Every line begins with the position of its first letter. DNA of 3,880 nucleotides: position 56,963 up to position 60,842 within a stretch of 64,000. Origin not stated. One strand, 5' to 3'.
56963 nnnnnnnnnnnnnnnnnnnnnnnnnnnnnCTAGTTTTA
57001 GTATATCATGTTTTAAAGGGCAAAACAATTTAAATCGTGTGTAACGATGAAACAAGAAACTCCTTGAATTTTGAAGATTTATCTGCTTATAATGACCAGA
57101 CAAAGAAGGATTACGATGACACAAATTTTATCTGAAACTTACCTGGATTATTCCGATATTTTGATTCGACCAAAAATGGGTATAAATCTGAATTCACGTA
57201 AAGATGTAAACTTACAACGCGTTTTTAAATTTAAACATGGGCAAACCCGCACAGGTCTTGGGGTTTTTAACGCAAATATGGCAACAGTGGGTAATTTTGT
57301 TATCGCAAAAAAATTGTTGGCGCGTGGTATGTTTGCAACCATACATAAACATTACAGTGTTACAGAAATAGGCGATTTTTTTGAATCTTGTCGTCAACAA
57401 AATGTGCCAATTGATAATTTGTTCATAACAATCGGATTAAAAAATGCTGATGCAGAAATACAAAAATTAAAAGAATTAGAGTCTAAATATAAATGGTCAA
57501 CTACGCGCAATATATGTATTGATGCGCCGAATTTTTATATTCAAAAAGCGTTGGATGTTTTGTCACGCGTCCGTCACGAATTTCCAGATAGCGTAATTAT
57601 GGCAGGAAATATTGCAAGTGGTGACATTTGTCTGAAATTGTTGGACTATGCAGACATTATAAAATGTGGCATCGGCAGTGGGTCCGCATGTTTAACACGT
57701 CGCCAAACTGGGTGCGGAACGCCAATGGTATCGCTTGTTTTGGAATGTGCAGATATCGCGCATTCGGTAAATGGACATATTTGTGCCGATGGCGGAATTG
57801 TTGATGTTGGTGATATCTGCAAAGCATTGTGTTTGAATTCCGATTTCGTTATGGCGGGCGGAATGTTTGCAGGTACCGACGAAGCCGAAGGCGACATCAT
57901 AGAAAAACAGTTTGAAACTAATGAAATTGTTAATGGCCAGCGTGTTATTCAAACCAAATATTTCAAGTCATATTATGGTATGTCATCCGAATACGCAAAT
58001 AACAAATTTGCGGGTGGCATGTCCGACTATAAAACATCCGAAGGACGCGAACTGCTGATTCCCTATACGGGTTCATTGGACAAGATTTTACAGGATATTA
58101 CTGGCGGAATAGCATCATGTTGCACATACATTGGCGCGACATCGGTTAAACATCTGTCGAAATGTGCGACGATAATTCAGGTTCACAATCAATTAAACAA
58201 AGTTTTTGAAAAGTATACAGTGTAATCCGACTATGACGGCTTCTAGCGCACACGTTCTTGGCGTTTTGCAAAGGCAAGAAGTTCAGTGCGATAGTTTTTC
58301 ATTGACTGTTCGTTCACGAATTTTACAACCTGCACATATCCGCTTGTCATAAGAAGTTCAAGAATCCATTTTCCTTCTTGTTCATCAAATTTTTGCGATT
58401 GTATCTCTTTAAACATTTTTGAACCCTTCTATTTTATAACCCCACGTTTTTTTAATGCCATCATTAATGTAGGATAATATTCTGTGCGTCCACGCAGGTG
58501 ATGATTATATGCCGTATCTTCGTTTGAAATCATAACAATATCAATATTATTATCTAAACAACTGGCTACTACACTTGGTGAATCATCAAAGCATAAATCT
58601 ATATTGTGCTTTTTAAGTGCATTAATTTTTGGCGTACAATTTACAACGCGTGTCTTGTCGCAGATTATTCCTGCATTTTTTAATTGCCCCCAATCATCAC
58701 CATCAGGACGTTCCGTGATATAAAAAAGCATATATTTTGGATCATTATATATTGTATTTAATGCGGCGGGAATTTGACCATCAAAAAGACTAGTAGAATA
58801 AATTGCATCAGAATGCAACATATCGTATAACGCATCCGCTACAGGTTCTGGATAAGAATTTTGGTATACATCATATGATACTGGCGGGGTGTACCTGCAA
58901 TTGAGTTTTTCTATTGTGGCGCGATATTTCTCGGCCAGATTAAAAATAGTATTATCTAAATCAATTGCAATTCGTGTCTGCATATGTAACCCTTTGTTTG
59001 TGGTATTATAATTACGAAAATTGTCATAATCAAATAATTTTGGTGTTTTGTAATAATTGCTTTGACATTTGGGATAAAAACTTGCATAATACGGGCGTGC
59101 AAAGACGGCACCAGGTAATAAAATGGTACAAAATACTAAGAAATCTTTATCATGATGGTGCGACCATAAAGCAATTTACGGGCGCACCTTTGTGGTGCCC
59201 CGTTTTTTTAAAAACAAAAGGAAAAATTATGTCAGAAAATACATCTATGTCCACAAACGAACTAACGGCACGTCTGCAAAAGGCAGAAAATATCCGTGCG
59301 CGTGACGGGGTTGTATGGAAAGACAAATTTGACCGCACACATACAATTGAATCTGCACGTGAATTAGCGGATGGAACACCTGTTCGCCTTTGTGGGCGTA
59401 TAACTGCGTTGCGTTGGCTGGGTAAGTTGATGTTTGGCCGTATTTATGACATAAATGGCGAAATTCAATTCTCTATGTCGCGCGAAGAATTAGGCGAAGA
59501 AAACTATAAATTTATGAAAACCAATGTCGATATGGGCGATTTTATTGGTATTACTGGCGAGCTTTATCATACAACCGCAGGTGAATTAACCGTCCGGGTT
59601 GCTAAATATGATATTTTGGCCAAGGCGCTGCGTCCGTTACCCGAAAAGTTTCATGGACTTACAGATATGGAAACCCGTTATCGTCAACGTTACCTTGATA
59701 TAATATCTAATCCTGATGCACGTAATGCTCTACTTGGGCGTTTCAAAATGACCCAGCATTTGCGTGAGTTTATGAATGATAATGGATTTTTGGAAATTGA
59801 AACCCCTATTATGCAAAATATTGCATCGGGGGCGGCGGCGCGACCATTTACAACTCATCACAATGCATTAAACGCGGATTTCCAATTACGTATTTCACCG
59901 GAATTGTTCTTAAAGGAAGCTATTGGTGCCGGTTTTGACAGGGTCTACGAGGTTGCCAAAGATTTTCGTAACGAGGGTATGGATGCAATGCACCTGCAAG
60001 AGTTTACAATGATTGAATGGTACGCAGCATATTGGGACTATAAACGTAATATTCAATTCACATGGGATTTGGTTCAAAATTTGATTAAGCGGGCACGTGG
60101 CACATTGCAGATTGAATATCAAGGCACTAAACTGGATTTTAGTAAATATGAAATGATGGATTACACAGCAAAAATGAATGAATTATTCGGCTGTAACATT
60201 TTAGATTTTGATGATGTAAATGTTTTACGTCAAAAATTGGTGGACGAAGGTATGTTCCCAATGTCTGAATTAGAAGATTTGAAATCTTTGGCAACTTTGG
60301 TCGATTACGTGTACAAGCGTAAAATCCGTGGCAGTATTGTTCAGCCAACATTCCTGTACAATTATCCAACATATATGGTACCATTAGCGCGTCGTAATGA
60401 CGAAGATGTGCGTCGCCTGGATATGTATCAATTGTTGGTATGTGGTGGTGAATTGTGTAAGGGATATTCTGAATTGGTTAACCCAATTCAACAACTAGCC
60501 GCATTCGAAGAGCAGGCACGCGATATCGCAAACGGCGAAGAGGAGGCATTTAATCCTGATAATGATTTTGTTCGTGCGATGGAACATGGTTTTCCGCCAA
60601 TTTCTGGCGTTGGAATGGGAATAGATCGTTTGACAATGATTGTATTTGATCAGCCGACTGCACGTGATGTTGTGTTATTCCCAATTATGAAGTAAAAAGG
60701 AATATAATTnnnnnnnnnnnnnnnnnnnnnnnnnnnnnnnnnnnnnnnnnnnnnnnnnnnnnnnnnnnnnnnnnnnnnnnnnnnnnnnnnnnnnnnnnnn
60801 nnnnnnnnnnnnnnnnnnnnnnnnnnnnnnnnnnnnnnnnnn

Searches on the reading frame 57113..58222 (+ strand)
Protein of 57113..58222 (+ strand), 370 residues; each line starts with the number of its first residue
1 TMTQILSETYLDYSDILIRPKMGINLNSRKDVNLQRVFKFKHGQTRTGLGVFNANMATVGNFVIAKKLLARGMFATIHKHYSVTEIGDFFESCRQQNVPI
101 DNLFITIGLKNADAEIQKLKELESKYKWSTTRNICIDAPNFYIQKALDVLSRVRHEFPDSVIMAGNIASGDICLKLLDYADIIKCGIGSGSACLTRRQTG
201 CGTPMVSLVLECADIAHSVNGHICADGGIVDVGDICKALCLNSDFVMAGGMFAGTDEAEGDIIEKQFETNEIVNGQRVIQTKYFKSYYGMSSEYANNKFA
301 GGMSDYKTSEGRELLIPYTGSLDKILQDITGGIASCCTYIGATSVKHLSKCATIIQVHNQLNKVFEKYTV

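Call 3: search_protein_families(library=pfam, proteins=[window:57113-58222:+], max_evalue=1)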
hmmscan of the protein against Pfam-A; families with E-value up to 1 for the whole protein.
window:57113-58222:+ (370 aa): 3 families
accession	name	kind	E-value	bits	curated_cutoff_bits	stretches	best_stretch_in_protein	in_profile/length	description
PF00478.31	IMPDH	-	1.2e-49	169.7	25.6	1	12-358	3-335/345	IMP dehydrogenase / GMP reductase domain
PF01070.24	FMN_dh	-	0.0053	16.3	24.9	1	214-253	265-306/350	FMN-dependent dehydrogenase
PF03060.21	NMO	-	0.08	12.7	28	1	218-273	191-246/331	Nitronate monooxygenase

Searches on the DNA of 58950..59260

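Call 85: search_rna_families(source=window, start=58950, end=59260, threshold=evalue, max_evalue=10, show_alignments=3)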
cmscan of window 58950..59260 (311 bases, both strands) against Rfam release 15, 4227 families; matches with E-value up to 10: 5.
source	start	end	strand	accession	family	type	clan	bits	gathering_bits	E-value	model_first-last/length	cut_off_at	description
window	59058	59104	+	RF02098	DGCR5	Gene; lncRNA;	-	15.8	50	1.5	1-49/49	no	DiGeorge syndrome critical region gene 5 conserved region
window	58978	59084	+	RF00943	MIR824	Gene; miRNA;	-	15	100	0.51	467-580/654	no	MIR824 microRNA precursor family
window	59113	59219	+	RF00402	SNORA25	Gene; snRNA; snoRNA; HACA-box;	-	14.8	85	5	1-128/128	no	Small nucleolar RNA SNORA25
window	58990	59080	+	RF00310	snoZ165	Gene; snRNA; snoRNA; CD-box;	-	14.6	90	8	1-92/92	no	Small nucleolar RNA Z165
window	58995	59020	+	RF03010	mcrA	Gene; sRNA;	-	10.4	57.6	3.2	1-51/51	no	mcrA RNA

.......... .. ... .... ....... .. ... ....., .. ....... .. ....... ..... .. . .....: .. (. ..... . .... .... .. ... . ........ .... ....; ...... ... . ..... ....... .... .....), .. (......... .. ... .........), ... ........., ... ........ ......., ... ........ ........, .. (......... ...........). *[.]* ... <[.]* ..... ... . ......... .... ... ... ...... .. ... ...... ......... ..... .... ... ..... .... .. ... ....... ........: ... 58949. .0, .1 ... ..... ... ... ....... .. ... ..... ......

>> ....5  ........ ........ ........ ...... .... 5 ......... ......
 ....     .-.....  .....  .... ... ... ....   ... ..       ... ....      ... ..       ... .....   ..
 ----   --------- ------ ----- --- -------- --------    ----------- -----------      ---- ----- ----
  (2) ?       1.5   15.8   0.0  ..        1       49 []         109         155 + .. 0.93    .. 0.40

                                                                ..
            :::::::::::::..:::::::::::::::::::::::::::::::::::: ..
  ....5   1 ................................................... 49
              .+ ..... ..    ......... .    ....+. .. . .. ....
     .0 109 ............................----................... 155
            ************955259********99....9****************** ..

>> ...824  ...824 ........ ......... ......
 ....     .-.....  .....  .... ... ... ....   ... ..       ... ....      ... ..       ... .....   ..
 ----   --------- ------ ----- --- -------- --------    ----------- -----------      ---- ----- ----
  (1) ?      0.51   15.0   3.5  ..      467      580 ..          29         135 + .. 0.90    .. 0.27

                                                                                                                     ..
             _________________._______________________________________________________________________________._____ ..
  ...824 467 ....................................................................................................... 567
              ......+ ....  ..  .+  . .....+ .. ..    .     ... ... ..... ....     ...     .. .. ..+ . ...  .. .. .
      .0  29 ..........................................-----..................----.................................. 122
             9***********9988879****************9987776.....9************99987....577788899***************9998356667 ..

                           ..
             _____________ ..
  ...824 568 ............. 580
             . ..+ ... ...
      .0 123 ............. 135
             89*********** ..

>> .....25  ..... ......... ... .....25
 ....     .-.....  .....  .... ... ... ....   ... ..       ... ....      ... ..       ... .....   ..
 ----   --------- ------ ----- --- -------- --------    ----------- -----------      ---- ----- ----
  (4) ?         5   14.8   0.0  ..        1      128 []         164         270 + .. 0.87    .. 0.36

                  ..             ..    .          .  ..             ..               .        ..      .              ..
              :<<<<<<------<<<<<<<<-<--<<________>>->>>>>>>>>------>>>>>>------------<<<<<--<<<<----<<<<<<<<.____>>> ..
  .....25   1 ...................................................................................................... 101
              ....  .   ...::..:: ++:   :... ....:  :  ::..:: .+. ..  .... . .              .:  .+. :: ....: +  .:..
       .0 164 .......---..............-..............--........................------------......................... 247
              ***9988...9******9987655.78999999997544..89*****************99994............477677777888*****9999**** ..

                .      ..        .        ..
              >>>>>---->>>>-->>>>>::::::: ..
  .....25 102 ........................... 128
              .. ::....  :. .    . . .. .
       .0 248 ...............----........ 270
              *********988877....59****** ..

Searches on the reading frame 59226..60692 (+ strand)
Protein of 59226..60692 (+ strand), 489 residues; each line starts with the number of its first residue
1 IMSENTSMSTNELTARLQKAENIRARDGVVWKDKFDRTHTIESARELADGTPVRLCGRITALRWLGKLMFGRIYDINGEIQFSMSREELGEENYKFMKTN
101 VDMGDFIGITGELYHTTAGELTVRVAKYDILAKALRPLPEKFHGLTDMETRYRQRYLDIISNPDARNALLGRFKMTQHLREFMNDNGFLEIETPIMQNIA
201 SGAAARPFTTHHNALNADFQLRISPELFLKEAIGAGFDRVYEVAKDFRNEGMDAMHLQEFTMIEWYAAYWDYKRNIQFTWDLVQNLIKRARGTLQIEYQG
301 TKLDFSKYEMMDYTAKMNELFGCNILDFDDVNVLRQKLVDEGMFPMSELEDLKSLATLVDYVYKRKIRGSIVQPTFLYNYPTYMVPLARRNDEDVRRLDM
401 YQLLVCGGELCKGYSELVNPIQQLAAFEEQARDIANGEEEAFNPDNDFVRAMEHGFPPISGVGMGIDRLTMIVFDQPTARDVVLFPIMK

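Call 3: search_protein_families(library=pfam, proteins=[window:59226-60692:+], max_evalue=1)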
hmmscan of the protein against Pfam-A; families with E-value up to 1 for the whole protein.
window:59226-60692:+ (489 aa): 4 families
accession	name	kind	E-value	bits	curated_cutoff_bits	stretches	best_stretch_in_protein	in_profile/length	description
PF00152.25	tRNA-synt_2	-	6.3e-74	249.2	25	1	147-488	1-307/308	tRNA synthetases class II (D, K and N)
PF01336.31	tRNA_anti-codon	-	5.4e-08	33.1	27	1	53-131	1-75/75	OB-fold nucleic acid binding domain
PF01409.25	tRNA-synt_2d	-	0.0081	16.1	19.8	0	243-267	108-132/246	tRNA synthetases class II core domain (F)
PF04076.19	BOF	-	0.056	14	25.8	1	36-117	20-91/103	Bacterial OB fold (BOF) protein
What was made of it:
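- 59229..60695 (+): lysS, class II lysyl-tRNA synthetase (488 aa). Call 3: PF00152 at 6e-74 and PF01336.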
